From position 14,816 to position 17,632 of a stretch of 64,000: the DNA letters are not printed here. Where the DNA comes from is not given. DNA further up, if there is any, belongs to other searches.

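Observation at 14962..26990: Two-tier low-GC island carrying a tightly coupled envelope operon of unrecognised function, wedged between dnaJ and a rimK-like gene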

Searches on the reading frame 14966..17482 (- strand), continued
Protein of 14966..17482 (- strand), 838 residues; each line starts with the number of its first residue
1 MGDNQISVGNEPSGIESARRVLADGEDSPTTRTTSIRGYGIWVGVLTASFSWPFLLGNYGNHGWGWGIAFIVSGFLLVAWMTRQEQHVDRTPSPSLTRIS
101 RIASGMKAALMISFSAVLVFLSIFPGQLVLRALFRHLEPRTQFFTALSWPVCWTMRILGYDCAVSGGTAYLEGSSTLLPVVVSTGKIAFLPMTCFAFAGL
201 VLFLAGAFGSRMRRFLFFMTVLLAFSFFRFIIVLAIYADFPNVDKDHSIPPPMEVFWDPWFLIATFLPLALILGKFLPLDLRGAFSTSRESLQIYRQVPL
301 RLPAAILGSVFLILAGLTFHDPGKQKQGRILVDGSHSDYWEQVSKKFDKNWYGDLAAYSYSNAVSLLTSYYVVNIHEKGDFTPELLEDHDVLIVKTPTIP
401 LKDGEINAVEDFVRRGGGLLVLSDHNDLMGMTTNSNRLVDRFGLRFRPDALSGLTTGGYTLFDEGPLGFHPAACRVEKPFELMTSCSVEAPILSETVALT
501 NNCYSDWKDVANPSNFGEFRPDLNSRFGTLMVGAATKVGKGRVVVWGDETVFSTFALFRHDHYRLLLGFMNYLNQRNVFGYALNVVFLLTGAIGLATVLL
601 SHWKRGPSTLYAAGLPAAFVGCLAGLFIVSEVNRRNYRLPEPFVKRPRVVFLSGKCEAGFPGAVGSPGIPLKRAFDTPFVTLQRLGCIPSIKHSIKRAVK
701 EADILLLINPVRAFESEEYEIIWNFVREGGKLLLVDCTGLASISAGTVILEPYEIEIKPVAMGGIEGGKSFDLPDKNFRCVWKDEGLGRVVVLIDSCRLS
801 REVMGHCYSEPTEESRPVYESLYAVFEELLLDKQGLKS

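Call 26: find_related_loci(query=A3, collection=genome_contigs, flank=10000)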
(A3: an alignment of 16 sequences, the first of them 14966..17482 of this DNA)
Query A3 (838 aa) in genome_contigs; peptide patterns used: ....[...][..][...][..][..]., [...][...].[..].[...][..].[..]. (x = any residue, [..] = any of these).
599 stretches matched a pattern (row limit reached: there are more); 404 encode a relative of the query (tblastn E <= 1e-3); the best 80 are kept; 79 distinct loci.
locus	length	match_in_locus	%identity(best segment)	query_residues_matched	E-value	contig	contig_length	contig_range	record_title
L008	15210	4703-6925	28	122-836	2e-87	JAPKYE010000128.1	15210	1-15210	MAG: Methanobacteriota archaeon isolate LacPavin_0920_SED4_MAG_39_12 LacPavin_0920_SED4_scaffold_2540365, whole genome s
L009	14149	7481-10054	28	15-833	8e-86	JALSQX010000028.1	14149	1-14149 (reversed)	MAG: Blastocatellia bacterium isolate 356-308_maxbin2_scaf2bin.121 356-308_scaffold_2647_c1, whole genome shotgun sequen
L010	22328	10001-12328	27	65-830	2e-83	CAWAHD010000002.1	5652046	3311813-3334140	MAG: uncultured Isosphaeraceae bacterium isolate MFD02248.bin.2.64 genome assembly, contig: contig_17005, whole genome s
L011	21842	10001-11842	30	224-830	1e-80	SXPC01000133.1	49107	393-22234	MAG: Planctomyces sp. isolate F1-120-MAGs242 F1-120__c469478, whole genome shotgun sequence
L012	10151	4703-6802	28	126-815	1e-80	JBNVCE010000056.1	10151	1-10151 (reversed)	MAG: Thermoplasmatota archaeon isolate A05DMB23 NODE_56_length_10151_cov_3.206517, whole genome shotgun sequence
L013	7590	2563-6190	26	40-829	9e-80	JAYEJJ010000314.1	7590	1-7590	MAG: Thermodesulfobacteriota bacterium isolate MAG166 MAG166_314, whole genome shotgun sequence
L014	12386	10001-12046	28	155-827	6e-79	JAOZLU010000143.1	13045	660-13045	MAG: Desulfobacterales bacterium isolate GMC2_bin_2_sub GMC2_829_length_13045_cov_33.309777, whole genome shotgun sequen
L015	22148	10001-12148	29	107-829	1e-78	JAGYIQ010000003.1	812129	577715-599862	MAG: Pirellulaceae bacterium isolate M30B19 3, whole genome shotgun sequence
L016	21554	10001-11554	31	323-830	5e-76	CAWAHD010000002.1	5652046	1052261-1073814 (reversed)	MAG: uncultured Isosphaeraceae bacterium isolate MFD02248.bin.2.64 genome assembly, contig: contig_17005, whole genome s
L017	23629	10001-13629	30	150-758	1e-80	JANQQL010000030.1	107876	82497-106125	MAG: Planctomycetota bacterium isolate IP29b_bin.26 k99_2821408, whole genome shotgun sequence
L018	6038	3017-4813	28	150-760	4e-74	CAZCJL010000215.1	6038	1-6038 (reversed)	MAG TPA_asm: uncultured Cytophagia bacterium isolate SRP141376_co4_213 genome assembly, contig: NODE_21200_length_6038_c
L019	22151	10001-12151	30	127-830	1e-73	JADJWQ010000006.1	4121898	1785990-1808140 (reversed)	MAG: Planctomycetota bacterium isolate Kalu_18-Q3-R12-55_BAT3C.357 tig00100774-10-41172970, whole genome shotgun sequenc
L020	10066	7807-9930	28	132-829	1e-73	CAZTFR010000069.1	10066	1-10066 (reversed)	MAG TPA_asm: uncultured Thermoplasmatales archaeon isolate SRP141376_co1_12 genome assembly, contig: NODE_12255_length_1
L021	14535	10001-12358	27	36-820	1e-72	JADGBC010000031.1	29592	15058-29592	MAG: Desulfamplus sp. isolate nS315bin3 nS315_bin3_NODE_31_length_29592_cov_7.022739, whole genome shotgun sequence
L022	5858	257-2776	27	40-833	1e-71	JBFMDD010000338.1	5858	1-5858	MAG: bacterium isolate MAG210 MAG210_338, whole genome shotgun sequence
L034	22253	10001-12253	28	45-828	4e-68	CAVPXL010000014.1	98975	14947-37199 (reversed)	MAG: uncultured Alphaproteobacteria bacterium isolate MFD01721.bin.1.125 genome assembly, contig: contig_65833, whole ge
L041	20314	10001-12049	29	155-832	2e-66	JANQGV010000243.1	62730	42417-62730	MAG: Thermodesulfobacteriota bacterium isolate PL23b_bin.63 k99_2471298, whole genome shotgun sequence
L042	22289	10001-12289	27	103-828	3e-66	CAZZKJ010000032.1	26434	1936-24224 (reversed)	MAG TPA_asm: uncultured bacterium isolate binchicken_co275_80 genome assembly, contig: NODE_2153_length_26434_cov_8.5504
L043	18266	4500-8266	29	140-828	4e-70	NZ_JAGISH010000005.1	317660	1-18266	Sagittula salina strain M10.9X NODE_5_length_317660_cov_229.419972, whole genome shotgun sequence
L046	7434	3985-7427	29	153-712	8e-66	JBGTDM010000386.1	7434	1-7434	MAG: Pirellulaceae bacterium isolate JTS-RE143 k141_2560659, whole genome shotgun sequence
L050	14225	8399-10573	28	100-836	4e-65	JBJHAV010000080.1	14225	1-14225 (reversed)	MAG: Planctomycetaceae bacterium isolate SF2967_J5348.vamb.037 NODE_3995_length_14225_cov_1.358065, whole genome shotgun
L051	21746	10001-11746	29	260-830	4e-65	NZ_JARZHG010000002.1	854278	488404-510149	Polyangium sp. y55x31 NODE_2_length_854278_cov_16.289231, whole genome shotgun sequence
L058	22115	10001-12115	27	124-820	5e-64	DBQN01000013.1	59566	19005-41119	MAG TPA_asm: Firmicutes bacterium UBA1393 UBA1393_contig_2878, whole genome shotgun sequence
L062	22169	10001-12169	28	140-830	9e-65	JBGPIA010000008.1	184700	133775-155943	MAG: Candidatus Krumholzibacteriia bacterium isolate OBJ_0618_7090110_345 k141_1422100_length_184700_cov_24.9996, whole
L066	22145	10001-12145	27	156-833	4e-60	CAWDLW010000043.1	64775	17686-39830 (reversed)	MAG: Methanotrichaceae archaeon isolate MFD04492.bin.2.126 genome assembly, contig: contig_6270, whole genome shotgun se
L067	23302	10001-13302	31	219-779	5e-60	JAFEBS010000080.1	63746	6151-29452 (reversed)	MAG: Planctomycetota bacterium isolate SZAS-6 PLAN-KAN-1__80__length-63746, whole genome shotgun sequence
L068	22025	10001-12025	28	155-829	8e-60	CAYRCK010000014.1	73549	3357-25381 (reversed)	MAG TPA_asm: uncultured bacterium isolate binchicken_co334_246 genome assembly, contig: NODE_487_length_73549_cov_8.8582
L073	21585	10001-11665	29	285-838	2e-69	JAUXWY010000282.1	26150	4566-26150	MAG: Pirellulaceae bacterium isolate C15_metabat.bin.61 C15_k141_145824, whole genome shotgun sequence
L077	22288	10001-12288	30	71-830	5e-70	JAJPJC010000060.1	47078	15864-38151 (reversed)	MAG: Isosphaeraceae bacterium isolate Centralia_MAG_412 k107_13065516, whole genome shotgun sequence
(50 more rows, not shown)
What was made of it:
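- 404 relatives were found in GTDB species genomes (call 26).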

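Call 33: predict_structure(alignment_id=A3)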
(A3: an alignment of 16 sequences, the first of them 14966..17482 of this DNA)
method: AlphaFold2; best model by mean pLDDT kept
length: 838 residues; sequences in the alignment: 16
mean_pLDDT: 81.0   pTM: 0.83
mean pLDDT of the five models: 81.0, 80.4, 78.9, 75.0, 72.7
residues with pLDDT >= 90: 352; 70-90: 302; 50-70: 103; < 50: 81
segments of 3 or more residues with pLDDT < 50: 1-33, 88-92, 243-249, 452-458, 506-520, 664-667, 833-838
pLDDT, mean of each block of 10 residues (from residue 1): 35 43 44 60 89 71 80 86 59 53 63 72 86 80 86 94 85 75 86 91 75 88 94 88 49 76 90 84 62 73 94 93 95 87 86 81 94 95 97 93 97 98 80 92 80 46 64 80 74 83 52 39 60 91 92 87 93 94 93 94 80 88 92 91 93 89 59 88 92 93 95 93 96 85 82 86 78 92 93 92 85 93 93 44
secondary structure, 60 per line:
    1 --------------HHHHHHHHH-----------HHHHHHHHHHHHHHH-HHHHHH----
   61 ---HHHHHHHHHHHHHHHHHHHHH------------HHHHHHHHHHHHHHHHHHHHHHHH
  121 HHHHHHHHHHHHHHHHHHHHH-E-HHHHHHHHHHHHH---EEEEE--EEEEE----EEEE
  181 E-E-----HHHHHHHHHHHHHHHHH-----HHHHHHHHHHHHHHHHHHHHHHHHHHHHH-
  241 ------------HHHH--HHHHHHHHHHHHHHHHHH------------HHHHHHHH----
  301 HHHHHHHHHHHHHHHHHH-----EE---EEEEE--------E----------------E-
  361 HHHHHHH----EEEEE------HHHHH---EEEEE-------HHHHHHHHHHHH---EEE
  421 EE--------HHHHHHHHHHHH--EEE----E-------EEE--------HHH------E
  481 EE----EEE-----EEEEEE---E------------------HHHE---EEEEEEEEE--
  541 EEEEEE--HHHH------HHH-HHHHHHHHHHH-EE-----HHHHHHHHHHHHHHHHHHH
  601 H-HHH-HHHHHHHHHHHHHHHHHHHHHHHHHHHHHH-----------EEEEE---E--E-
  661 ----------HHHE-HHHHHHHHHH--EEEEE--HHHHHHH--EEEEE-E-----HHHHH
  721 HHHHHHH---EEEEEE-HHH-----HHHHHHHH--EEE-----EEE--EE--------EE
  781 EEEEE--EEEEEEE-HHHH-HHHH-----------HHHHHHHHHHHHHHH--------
elements in order (helices of 4 or more, strands of 3 or more residues): H15-23 H35-49 H51-56 H64-84 H97-141 H145-157 E161-165 E168-172 E177-181 H189-205 H211-239 H253-256 H259-276 H289-296 H301-318 E329-333 H361-367 E372-376 H383-387 E391-395 H403-414 E418-422 H431-442 E445-447 E460-462 E480-482 E487-489 E495-500 E530-538 E541-546 H549-552 H563-573 H582-601 H607-636 E648-652 H676-685 E688-692 H695-701 E704-708 H716-727 E731-736 H746-753 E756-758 E764-766 E779-785 E788-794 H796-799 H801-804 H816-830
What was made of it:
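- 14966..17482 (-): G838: second-position ('G838-type') subunit of the pair. About 320-aa polytopic N-terminal domain, GIFT1, two TM helices, GIFT2. AF2 pLDDT 81, pTM 0.83 (call 33).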

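Call 37: fold_search(model_id=the predicted structure, library=pdb)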
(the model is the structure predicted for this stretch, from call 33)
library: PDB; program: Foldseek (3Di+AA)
matches with E <= 10: 408; with E <= 0.001: 10
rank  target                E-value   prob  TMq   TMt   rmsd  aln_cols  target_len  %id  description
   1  5fmr_A                4.0e-07  1.00  0.21  0.69   6.4       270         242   17  crIFT52 N-terminal domain (released 2016-03-09)
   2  5fmr_C                2.0e-06  1.00  0.20  0.66   7.1       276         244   18  crIFT52 N-terminal domain (released 2016-03-09)
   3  8uw8_A                1.5e-05  1.00  0.21  0.24   6.3       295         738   14  Site-one protease and SPRING (released 2024-07-10)
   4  2gk3_A                1.5e-05  1.00  0.19  0.56   7.8       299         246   11  Cytoplasmic Protein STM3548 from Salmonella typhimurium (released 2006-05-02)
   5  9csd_A                1.8e-05  1.00  0.22  0.24   6.1       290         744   14  The Ectodomains of SPRING and S1P with the inhibitor PF-429242 (released 2025-04-23)
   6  2gk3_E                2.9e-05  1.00  0.20  0.60   7.2       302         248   12  Cytoplasmic Protein STM3548 from Salmonella typhimurium (released 2006-05-02)
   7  5fms_B                4.6e-05  1.00  0.21  0.71   5.4       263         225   13  mmIFT52 N-terminal domain (released 2016-03-09)
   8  6s7t_G                1.2e-04  1.00  0.19  0.36   5.5       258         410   17  Cryo-EM structure of human oligosaccharyltransferase complex OST-B (released 2019-12-18)
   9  5fms_A                2.2e-04  1.00  0.21  0.71   6.4       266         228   15  mmIFT52 N-terminal domain (released 2016-03-09)
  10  8bd7_B                2.4e-04  1.00  0.21  0.38   7.1       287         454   17  IFTB1 subcomplex of anterograde Intraflagellar transport trains (Chlamydomonas reinhardtii) (released 2023-01-11)
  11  5fms_C                1.1e-03  1.00  0.21  0.79   4.8       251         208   13  mmIFT52 N-terminal domain (released 2016-03-09)
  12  7x87_B                3.0e-03  1.00  0.16  0.18  10.2       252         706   15  The complex structure of beta-1,2-glucosyltransferase from Ignavibacterium album with sophotetraose observed as sophor (released 2022-04-20)
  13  8oug                  4.5e-03  1.00  0.18  0.19   8.0       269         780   13  Exo-beta-d-glucosaminidase from Pyrococcus chitonophagus (released 2024-05-01)
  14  7bob_B                6.6e-03  1.00  0.14  0.20   7.9       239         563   14  Exo-beta-1,4-mannosidase Op5Man5 from Opitutaceae bacterium strain TAV5 (released 2021-07-14)
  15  4e5v_A                7.9e-03  1.00  0.19  0.47   7.4       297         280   10  Crystal structure of a Putative thua-like protein (PARMER_02418) from Parabacteroides merdae ATCC 43184 at 1.75 A reso (released 2012-04-04)
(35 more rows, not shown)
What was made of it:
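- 14966..17482 (-): Foldseek finds the IFT52 N-terminal domain at E 4e-7 (call 37).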

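Call 38: search_protein_representatives(alignment_id=A3)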
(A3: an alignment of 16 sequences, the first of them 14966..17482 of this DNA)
Query: 16 sequences, 843 profile positions. Proteins with E-value up to 0.001 (for the whole library): 7880; up to 1e-10: 3499; up to 1e-30: 1678. The best 150 are listed.
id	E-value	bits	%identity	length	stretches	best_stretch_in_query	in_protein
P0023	1.9e-297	1005.4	-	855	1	4-834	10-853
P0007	5.8e-285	964.1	-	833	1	1-838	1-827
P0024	5.2e-281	951.0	-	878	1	1-834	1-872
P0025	4.2e-280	948.1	-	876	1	3-836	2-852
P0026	4.1e-276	934.8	-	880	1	1-835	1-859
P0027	1.2e-272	923.4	-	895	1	3-835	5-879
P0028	1.5e-265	899.9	-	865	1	1-835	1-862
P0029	9.0e-264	894.0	-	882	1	4-836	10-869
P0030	3.5e-259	878.8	-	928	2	4-837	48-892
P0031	3.2e-257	872.4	-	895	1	1-836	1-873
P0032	3.1e-255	865.8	-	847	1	5-830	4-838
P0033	1.3e-254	863.7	-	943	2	102-834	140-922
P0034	3.1e-253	859.2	-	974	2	386-835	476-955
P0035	1.2e-251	853.9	-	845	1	4-835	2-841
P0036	2.7e-250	849.4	-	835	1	2-836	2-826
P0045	1.2e-245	834.1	-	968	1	1-835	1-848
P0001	5.2e-230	782.3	-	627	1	203-837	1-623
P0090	2.0e-224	763.9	-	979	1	1-835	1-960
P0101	6.2e-221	752.3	-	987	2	104-835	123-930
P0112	1.9e-216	737.4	-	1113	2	3-592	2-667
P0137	1.7e-208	711.2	-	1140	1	84-837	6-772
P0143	6.2e-207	706.0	-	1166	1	4-837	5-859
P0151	6.0e-202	689.5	-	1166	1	4-837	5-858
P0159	1.5e-199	681.6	-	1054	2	285-835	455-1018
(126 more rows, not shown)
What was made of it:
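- The family has 1,678 50%-identity clusters at E<=1e-30 (call 38).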

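Call 46: search_protein_families(library=ncbifam, proteins=[L068:5811-6977:+, L041:3859-6957:+, L067:7829-8842:+, L062:5230-6654:-, L066:5352-6764:-, L058:12163-14574:+, L050:4582-5562:+, L011:4514-5695:+, L046:1554-2978:+, L042:6270-7133:+], max_evalue=0.01)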
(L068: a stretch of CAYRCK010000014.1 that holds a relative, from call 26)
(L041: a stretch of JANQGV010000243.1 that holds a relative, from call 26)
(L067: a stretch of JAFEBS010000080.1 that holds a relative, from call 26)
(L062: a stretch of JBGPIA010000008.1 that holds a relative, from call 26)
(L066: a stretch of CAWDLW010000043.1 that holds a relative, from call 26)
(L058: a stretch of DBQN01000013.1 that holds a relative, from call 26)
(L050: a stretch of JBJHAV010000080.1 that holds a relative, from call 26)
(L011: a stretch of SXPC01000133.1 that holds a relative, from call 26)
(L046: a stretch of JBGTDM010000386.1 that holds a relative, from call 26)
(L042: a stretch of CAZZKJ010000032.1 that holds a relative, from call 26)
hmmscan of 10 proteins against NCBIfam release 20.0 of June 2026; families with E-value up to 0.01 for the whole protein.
L068:5811-6977:+ (389 aa): 0 families

L041:3859-6957:+ (1033 aa): 0 families

L067:7829-8842:+ (338 aa): 1 family
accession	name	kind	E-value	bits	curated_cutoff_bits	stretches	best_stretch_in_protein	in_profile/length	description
NF038108.1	RiPP_NF038108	subfamily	0.0013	18.6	30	0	117-161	10-54/65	Cys-every-fifth RiPP peptide CefA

L062:5230-6654:- (475 aa): 0 families

L066:5352-6764:- (471 aa): 0 families

L058:12163-14574:+ (804 aa): 1 family
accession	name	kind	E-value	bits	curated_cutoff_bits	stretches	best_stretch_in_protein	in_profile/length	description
NF002183.0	PRK01029.1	equivalog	0.0088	15.1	405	0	603-640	330-367/429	Tol-Pal system protein TolB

L050:4582-5562:+ (327 aa): 0 families

L011:4514-5695:+ (394 aa): 0 families

L046:1554-2978:+ (475 aa): 0 families

L042:6270-7133:+ (288 aa): 0 families

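Call 47: search_protein_families(library=pfam, proteins=[L068:5811-6977:+, L041:3859-6957:+, L067:7829-8842:+, L062:5230-6654:-, L066:5352-6764:-, L058:12163-14574:+, L050:4582-5562:+, L011:4514-5695:+, L046:1554-2978:+, L042:6270-7133:+], max_evalue=0.01)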
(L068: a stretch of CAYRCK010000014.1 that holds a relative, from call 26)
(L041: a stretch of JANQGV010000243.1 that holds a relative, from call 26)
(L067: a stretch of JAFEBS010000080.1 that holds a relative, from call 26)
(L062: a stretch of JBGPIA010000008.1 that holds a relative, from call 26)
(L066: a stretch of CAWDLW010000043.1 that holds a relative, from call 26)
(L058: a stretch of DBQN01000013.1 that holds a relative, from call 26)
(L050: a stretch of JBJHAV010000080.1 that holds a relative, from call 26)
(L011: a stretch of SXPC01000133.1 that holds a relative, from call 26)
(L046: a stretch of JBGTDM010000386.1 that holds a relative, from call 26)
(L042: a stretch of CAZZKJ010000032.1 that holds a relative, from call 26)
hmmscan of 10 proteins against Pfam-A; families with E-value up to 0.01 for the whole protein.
L068:5811-6977:+ (389 aa): 0 families

L041:3859-6957:+ (1033 aa): 0 families

L067:7829-8842:+ (338 aa): 0 families

L062:5230-6654:- (475 aa): 0 families

L066:5352-6764:- (471 aa): 0 families

L058:12163-14574:+ (804 aa): 2 families
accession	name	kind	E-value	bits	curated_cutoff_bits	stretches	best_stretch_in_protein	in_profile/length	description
PF07676.18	PD40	-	4.3e-09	36.5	20.9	0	691-713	8-30/38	WD40-like Beta Propeller Repeat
PF12894.13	ANAPC4_WD40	-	0.0028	18.3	22.9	0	599-652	38-88/91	Anaphase-promoting complex subunit 4 WD40 domain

L050:4582-5562:+ (327 aa): 0 families

L011:4514-5695:+ (394 aa): 0 families

L046:1554-2978:+ (475 aa): 0 families

L042:6270-7133:+ (288 aa): 0 families
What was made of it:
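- Closest known: Cysteine-rich YTV cell-wall proteins of Planctomycetales. Different: The Cys-repeat proteins tested here gave no Pfam hit of any kind (call 47).
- Tried and rejected: No family covers the repeats (calls 46, 47).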
